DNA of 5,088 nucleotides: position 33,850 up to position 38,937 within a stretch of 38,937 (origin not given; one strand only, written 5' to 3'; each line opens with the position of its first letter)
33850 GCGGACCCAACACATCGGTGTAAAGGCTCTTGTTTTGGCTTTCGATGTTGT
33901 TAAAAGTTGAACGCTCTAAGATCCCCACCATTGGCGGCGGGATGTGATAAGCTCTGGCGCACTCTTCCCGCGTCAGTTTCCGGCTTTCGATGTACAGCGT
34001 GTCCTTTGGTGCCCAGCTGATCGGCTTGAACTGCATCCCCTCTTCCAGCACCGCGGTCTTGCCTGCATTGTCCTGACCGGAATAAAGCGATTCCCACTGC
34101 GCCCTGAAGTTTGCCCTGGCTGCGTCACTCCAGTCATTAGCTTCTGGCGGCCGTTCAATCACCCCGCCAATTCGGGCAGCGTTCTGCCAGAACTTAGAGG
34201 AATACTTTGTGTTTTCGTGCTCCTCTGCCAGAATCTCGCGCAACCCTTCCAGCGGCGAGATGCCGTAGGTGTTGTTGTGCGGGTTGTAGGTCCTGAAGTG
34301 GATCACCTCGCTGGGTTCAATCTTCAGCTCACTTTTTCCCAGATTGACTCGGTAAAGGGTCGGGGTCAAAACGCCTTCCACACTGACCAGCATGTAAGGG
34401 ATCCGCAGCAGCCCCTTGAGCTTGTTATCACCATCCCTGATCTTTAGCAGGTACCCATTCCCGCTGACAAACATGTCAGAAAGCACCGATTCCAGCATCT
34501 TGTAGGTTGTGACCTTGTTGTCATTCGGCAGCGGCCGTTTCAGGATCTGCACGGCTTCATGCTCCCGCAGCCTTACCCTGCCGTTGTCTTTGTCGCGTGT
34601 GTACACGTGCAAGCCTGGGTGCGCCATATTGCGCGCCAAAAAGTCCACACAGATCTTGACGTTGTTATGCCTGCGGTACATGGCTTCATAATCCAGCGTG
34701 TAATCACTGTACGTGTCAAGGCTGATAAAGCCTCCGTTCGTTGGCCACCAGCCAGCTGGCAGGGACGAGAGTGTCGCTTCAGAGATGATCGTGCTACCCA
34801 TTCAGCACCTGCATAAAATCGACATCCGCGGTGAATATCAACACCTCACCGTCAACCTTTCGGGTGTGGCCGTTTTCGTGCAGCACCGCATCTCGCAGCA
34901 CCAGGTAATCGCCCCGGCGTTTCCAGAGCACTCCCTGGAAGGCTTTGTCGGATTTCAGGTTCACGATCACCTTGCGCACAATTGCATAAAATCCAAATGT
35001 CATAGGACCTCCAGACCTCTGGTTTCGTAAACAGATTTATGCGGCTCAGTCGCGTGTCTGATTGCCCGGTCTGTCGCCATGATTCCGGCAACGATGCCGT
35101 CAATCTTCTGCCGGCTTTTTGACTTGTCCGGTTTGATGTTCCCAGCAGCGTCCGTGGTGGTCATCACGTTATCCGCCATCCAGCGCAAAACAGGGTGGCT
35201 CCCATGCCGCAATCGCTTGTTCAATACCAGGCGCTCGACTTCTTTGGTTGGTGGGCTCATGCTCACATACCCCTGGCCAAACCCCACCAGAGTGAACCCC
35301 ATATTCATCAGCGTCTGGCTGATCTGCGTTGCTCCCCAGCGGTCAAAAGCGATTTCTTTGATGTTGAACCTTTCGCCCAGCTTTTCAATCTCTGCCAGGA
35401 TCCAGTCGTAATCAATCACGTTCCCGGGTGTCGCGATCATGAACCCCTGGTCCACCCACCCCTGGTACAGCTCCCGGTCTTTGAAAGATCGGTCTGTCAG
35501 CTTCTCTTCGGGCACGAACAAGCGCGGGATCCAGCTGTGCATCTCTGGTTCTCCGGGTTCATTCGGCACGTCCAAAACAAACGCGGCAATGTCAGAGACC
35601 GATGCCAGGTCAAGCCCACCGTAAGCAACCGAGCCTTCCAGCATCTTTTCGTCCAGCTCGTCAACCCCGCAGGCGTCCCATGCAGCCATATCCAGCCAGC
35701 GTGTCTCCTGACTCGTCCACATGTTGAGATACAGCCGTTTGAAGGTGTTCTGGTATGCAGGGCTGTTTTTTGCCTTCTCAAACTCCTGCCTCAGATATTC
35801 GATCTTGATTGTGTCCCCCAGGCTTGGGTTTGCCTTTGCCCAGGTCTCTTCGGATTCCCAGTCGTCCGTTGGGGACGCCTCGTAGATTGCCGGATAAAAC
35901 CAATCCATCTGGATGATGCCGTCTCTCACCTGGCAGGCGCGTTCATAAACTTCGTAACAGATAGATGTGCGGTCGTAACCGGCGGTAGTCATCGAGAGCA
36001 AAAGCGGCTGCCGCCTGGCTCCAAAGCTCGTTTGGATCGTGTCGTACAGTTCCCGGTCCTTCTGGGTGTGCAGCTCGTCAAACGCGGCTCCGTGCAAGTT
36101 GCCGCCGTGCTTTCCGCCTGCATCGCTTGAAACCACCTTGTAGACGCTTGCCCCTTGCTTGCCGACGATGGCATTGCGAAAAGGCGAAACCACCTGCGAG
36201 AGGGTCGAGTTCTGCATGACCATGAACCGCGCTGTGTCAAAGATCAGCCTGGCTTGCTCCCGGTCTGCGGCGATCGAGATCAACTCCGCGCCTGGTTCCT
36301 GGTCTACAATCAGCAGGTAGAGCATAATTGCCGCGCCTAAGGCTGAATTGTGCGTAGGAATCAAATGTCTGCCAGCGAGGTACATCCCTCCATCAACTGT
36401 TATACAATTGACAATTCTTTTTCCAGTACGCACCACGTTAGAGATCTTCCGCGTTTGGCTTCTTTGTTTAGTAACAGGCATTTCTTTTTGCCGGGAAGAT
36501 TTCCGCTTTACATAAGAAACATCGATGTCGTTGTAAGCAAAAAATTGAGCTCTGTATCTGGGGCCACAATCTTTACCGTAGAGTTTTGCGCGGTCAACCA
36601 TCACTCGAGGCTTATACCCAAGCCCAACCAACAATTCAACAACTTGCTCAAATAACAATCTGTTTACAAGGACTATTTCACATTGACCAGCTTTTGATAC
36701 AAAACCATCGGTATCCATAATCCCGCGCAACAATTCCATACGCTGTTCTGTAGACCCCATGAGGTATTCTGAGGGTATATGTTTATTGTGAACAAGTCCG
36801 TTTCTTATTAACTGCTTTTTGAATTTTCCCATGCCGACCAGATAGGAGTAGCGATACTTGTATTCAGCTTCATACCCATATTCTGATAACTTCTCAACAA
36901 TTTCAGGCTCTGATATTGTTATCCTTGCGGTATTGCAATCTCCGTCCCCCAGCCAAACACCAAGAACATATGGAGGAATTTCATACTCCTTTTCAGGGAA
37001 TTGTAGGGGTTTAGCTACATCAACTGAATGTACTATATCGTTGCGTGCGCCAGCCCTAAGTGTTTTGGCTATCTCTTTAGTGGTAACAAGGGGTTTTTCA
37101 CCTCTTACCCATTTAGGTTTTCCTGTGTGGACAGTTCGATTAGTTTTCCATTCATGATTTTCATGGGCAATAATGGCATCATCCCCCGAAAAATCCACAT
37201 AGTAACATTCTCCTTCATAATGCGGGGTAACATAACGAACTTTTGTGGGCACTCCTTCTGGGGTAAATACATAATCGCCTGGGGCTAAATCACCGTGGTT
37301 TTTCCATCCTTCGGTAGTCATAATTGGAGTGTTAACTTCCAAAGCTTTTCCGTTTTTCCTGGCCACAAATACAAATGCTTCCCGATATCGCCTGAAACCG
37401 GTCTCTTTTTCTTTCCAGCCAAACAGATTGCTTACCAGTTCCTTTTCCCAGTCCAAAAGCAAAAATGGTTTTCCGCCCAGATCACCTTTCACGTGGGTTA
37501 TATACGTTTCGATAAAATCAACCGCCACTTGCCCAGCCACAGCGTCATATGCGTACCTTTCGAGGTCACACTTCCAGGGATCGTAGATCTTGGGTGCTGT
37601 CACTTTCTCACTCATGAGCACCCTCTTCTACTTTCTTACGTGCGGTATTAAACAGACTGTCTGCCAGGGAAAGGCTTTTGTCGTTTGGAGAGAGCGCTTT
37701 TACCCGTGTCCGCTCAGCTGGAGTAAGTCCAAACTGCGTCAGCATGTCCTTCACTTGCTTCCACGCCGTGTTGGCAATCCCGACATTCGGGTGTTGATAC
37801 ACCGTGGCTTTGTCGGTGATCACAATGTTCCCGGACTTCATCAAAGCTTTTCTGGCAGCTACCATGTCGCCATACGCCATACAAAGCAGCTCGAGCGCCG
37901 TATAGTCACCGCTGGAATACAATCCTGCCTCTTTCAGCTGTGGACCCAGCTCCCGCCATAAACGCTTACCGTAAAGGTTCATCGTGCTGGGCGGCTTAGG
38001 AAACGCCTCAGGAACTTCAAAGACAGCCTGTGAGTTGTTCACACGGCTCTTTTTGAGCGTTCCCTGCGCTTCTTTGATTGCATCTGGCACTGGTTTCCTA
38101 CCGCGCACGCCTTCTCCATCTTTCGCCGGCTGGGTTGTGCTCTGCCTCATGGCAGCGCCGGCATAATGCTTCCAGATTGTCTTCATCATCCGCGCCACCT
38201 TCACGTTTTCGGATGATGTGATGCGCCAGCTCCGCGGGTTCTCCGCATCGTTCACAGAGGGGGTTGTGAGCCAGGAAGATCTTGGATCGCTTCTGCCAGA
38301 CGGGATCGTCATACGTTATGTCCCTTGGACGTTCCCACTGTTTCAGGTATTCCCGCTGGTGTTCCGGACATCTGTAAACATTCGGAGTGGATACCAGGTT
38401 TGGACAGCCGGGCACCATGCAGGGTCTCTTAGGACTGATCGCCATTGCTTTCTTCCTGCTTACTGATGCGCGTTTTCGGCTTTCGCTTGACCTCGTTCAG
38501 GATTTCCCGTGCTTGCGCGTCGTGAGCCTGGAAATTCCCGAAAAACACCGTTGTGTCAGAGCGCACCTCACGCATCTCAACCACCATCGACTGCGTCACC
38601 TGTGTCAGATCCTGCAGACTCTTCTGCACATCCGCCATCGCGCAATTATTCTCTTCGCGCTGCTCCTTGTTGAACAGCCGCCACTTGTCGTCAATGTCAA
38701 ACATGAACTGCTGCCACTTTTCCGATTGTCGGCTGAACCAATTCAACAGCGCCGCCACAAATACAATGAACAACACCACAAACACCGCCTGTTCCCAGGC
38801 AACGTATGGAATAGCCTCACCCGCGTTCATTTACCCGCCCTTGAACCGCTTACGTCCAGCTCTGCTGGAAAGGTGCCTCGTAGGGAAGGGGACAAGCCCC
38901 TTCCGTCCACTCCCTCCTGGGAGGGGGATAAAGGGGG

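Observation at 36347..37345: Class-3 (WCT) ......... intein splitting the terminase large-subunit P-loop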

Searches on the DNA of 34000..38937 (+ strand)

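Call 8: search_dna_similar(query=window:34000-38937:+, collection=phages, mode=near, max_rows=15)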
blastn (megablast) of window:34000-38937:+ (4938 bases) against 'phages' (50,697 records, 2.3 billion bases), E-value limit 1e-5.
No match.

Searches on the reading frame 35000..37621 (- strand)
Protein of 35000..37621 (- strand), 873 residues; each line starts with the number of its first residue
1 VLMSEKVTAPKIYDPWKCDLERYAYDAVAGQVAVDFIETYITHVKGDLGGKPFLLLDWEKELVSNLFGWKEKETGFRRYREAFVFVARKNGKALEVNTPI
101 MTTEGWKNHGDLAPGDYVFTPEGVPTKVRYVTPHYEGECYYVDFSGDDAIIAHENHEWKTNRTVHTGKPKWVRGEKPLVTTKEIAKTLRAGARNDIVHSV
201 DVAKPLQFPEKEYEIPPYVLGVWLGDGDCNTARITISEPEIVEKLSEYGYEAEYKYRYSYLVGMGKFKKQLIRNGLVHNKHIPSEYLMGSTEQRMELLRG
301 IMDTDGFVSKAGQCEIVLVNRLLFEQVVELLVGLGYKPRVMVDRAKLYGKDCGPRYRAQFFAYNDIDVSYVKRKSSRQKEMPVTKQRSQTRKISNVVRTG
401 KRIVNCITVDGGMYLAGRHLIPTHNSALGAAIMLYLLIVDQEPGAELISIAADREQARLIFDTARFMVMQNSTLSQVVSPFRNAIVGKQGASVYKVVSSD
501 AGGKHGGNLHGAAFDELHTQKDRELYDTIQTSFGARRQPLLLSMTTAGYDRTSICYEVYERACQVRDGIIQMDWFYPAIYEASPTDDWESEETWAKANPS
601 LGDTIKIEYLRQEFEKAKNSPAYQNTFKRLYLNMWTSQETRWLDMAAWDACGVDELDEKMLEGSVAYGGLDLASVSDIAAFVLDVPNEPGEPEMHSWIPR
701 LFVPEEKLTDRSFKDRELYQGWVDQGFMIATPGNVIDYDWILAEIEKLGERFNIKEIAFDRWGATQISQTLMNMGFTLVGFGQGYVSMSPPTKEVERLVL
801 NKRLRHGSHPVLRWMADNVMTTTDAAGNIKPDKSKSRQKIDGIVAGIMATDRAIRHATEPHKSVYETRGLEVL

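Call 5: search_protein_families(library=pfam, proteins=[window:35000-37621:-], max_evalue=1)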
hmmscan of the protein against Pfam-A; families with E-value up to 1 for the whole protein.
window:35000-37621:- (873 aa): 4 families
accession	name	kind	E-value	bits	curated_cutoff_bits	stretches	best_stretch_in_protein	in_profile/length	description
PF20441.4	TerL_nuclease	-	3.4e-46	158.1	24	1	573-856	5-285/286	Terminase large subunit, endonuclease domain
PF03354.21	TerL_ATPase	-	5.8e-25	88.5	23.7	2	426-561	35-175/178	Terminase large subunit, ATPase domain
PF14528.11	LAGLIDADG_3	-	0.0084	16.8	22.5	1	293-343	2-55/82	LAGLIDADG-like domain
PF05204.19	Hom_end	-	0.12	12.9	21.1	1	282-346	2-68/110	Homing endonuclease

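Call 6: search_protein_families(library=ncbifam, proteins=[window:35000-37621:-], max_evalue=1)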
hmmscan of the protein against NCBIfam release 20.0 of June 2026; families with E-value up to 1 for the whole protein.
window:35000-37621:- (873 aa): 3 families
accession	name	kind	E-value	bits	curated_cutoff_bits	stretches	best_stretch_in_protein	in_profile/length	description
NF006207.0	PRK08332.1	equivalog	0.00014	19.2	2400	1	279-344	470-535/1684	vitamin B12-dependent ribonucleotide reductase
NF011418.0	PRK14845.1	equivalog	0.0014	16.5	756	1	86-390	96-330/1049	translation initiation factor IF-2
NF045703.1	rSAM_Tes_intein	exception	0.015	13.1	1700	1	276-350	445-523/1040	tetraether lipid synthase Tes, intein-containing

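Call 14: find_homologous_proteins(query=window:35000-37621:-, max_evalue=1e-10)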
Query window:35000-37621:- (873 aa): 1738 proteins with E <= 1e-10 among 8000 candidates; the best 120 are listed.
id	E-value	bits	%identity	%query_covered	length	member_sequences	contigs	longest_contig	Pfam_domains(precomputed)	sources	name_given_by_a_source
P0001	0.0e+0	1545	75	99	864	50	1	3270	PF20441.4,PF03354.22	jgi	-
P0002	0.0e+0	1540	74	99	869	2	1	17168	PF20441.4,PF03354.22,PF14528.12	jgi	jgi:phage terminase large subunit-like protein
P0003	0.0e+0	1127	93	51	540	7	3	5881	PF20441.4,PF03354.22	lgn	-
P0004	0.0e+0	1056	88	51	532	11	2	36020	PF20441.4,PF03354.22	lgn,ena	-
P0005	1.1e-292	991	53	97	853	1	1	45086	PF20441.4,PF03354.22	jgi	jgi:phage terminase large subunit-like protein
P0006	1.6e-291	987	82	51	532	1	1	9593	PF20441.4,PF03354.22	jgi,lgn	-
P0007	1.9e-283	961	79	51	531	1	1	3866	PF20441.4,PF03354.22,PF03237.22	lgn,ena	-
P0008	2.9e-282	957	78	51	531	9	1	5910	PF20441.4,PF03354.22,PF03237.22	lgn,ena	-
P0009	6.5e-282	956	51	97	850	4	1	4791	PF05204.20,PF20441.4,PF03354.22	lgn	-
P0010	1.3e-278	945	78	51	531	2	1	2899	PF20441.4,PF03354.22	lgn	-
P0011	7.5e-277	939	77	51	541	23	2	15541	PF20441.4,PF03354.22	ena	-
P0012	2.3e-276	937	77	51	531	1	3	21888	PF20441.4,PF03354.22,PF03237.22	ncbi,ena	-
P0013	6.7e-276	936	75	51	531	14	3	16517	PF20441.4,PF03354.22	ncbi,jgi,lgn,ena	-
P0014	2.2e-273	927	77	51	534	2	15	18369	PF20441.4,PF03354.22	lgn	-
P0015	3.2e-266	904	75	51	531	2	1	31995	PF20441.4,PF03354.22,PF03237.22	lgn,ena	-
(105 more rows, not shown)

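Call 19: find_encoding_contigs(protein=P0003, flank=3000, max_places=3)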
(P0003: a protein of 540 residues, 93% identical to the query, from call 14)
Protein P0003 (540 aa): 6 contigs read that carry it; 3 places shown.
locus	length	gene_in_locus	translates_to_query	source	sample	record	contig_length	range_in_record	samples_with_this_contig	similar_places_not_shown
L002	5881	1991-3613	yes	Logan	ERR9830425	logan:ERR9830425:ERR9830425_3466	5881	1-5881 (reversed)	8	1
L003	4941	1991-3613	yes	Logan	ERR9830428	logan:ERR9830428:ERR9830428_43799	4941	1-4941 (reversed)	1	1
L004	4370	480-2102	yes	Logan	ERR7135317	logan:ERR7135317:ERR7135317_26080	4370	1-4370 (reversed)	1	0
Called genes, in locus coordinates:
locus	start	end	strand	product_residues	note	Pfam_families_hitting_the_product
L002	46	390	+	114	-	-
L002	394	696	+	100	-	-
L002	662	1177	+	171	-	-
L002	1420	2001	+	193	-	PF05119:Terminase_4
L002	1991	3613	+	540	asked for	PF03354:TerL_ATPase, PF20441:TerL_nuclease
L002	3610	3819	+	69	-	-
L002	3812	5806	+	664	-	PF04860:Phage_portal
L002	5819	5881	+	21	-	?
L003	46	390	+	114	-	-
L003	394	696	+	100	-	-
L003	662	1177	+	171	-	-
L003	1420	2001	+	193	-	PF05119:Terminase_4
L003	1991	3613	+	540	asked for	PF03354:TerL_ATPase, PF20441:TerL_nuclease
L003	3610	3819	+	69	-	-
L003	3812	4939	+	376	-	?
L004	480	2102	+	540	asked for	PF03354:TerL_ATPase, PF20441:TerL_nuclease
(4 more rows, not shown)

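Call 20: find_encoding_contigs(protein=P0002, flank=3000, max_places=2)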
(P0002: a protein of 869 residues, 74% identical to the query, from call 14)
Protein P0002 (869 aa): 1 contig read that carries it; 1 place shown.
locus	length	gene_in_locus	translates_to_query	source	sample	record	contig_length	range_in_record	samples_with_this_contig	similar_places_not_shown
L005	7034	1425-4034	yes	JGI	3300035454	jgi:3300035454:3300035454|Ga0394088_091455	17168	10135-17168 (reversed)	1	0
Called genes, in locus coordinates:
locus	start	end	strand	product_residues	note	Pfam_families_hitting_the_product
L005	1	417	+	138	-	?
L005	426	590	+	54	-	-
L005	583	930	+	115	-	PF01844:HNH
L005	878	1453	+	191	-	PF05119:Terminase_4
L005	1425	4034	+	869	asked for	PF14528:LAGLIDADG_3 (faint), PF03354:TerL_ATPase, PF20441:TerL_nuclease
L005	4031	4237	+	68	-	-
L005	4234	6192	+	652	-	PF04860:Phage_portal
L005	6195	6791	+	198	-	PF04586:Peptidase_S78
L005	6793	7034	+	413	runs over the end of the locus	PF05065:Phage_capsid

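Call 21: find_encoding_contigs(protein=P0004, flank=3000, max_places=2)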
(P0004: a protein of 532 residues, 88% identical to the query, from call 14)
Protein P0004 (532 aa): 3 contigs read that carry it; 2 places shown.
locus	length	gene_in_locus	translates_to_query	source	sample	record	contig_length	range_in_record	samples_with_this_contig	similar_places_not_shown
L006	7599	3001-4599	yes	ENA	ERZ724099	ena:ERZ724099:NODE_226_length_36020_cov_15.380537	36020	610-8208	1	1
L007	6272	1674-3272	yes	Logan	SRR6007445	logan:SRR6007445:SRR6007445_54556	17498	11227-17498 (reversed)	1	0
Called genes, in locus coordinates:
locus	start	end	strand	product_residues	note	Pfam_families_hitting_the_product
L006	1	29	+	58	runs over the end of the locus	-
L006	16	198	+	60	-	-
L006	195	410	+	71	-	-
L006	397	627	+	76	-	-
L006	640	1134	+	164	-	-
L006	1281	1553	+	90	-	-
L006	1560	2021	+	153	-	PF04791:LMBR1 (weak)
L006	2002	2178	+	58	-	-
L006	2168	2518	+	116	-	PF01844:HNH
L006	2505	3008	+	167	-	PF05119:Terminase_4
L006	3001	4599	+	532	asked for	PF03354:TerL_ATPase, PF20441:TerL_nuclease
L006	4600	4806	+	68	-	-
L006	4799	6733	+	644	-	PF04860:Phage_portal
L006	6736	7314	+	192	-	PF04586:Peptidase_S78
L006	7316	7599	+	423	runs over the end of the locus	PF05065:Phage_capsid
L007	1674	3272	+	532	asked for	PF03354:TerL_ATPase, PF20441:TerL_nuclease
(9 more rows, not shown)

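Call 36: find_related_loci(query=A1, collection=genome_contigs, flank=1500)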
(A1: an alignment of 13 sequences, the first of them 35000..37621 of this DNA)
Query A1 (873 aa) in genome_contigs; peptide patterns used: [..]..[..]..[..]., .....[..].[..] (x = any residue, [..] = any of these).
599 stretches matched a pattern (row limit reached: there are more); 566 encode a relative of the query (tblastn E <= 1e-3); the best 80 are kept; 80 distinct loci.
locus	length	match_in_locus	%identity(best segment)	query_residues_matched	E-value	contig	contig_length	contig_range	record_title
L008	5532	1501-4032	46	23-870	0e+0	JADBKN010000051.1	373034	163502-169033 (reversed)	MAG: Bacillota bacterium isolate Bu92 bin.92_contig51, whole genome shotgun sequence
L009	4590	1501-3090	77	11-873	0e+0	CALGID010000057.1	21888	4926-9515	MAG TPA_asm: uncultured Anaerolineaceae bacterium isolate SRR1562008_bin.104_CONCOCT_v1.1_MAG genome assembly, contig: E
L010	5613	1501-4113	39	11-873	0e+0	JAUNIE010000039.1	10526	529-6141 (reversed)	MAG: Clostridia bacterium isolate S28M_St_metabat_20 NODE_4544_length_10526_cov_9.817400, whole genome shotgun sequence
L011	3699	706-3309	40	11-870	0e+0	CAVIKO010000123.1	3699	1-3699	bacterium isolate H07616-L1_cleanbin_000019 genome assembly, contig: Spades_H07616-L1_contig_16337, whole genome shotgun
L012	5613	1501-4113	40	11-873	0e+0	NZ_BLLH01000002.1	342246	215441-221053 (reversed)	Pseudolactococcus insecticola strain Hs20B0-1 sequence02, whole genome shotgun sequence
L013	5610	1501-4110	40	13-873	0e+0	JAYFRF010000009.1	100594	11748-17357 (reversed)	MAG: Clostridiaceae bacterium isolate CA_7 c_CA_000000030759, whole genome shotgun sequence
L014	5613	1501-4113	40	11-873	0e+0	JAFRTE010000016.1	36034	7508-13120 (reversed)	MAG: Clostridia bacterium isolate RGIG2778 Goat_Omasum-6__c279873, whole genome shotgun sequence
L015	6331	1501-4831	40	11-873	0e+0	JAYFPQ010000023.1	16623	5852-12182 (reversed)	MAG: Christensenella sp. isolate CA_127_R1 c_CA_000000016273, whole genome shotgun sequence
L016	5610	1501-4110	40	13-873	0e+0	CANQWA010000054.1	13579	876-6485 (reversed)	MAG: uncultured Ruminococcus sp. isolate Lapin-013__bin35 genome assembly, contig: Lapin-013__NODE_2710_length_13579_cov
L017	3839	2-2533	40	33-870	0e+0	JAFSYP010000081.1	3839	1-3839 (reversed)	MAG: Clostridia bacterium isolate RGIG3592 Goat_Rumen.Co__c1795665, whole genome shotgun sequence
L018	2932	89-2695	40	11-870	0e+0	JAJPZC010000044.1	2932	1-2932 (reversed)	MAG: Clostridia bacterium isolate AH.B6_4 NODE_3430_length_2932_cov_7.189433, whole genome shotgun sequence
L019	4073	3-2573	41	25-873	0e+0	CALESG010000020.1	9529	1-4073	MAG TPA_asm: uncultured Ruminococcus sp. isolate ERR318704_bin.130_CONCOCT_v1.1_MAG genome assembly, contig: ERZ1764584.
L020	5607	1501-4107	41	11-870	2e-179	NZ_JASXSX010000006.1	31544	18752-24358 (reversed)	Gleimia hominis strain CCUG 57540 NODE_6_length_31544_cov_3775.804684, whole genome shotgun sequence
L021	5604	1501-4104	39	11-873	8e-179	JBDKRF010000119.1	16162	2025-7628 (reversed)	MAG: Clostridiaceae bacterium isolate 5_bin.189 c_000000452743, whole genome shotgun sequence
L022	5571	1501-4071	40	25-873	1e-178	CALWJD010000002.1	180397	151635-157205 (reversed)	MAG: uncultured Clostridia bacterium isolate BRZ_N__bin59 genome assembly, contig: BRZ_N__NODE_199_length_180397_cov_10.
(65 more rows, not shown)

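Call 46: find_encoding_contigs(protein=window:35000-37621:-, flank=1000, max_places=3)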
Protein window:35000-37621:- (873 aa): no gene with exactly this product is on record in the collection.

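Call 47: find_encoding_contigs(protein=window:35000-37615:-, flank=1000, max_places=3)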
Protein window:35000-37615:- (871 aa): 2 contigs read that carry it; 1 place shown.
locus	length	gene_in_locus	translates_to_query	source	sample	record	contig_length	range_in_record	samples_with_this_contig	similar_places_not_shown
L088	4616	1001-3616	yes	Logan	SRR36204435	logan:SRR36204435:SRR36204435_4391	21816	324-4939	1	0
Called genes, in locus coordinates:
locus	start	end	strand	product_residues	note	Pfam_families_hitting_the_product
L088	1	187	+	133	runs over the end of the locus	-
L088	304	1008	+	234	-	PF05119:Terminase_4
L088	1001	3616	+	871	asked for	PF03354:TerL_ATPase, PF20441:TerL_nuclease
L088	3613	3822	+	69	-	-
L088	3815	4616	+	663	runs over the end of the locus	PF04860:Phage_portal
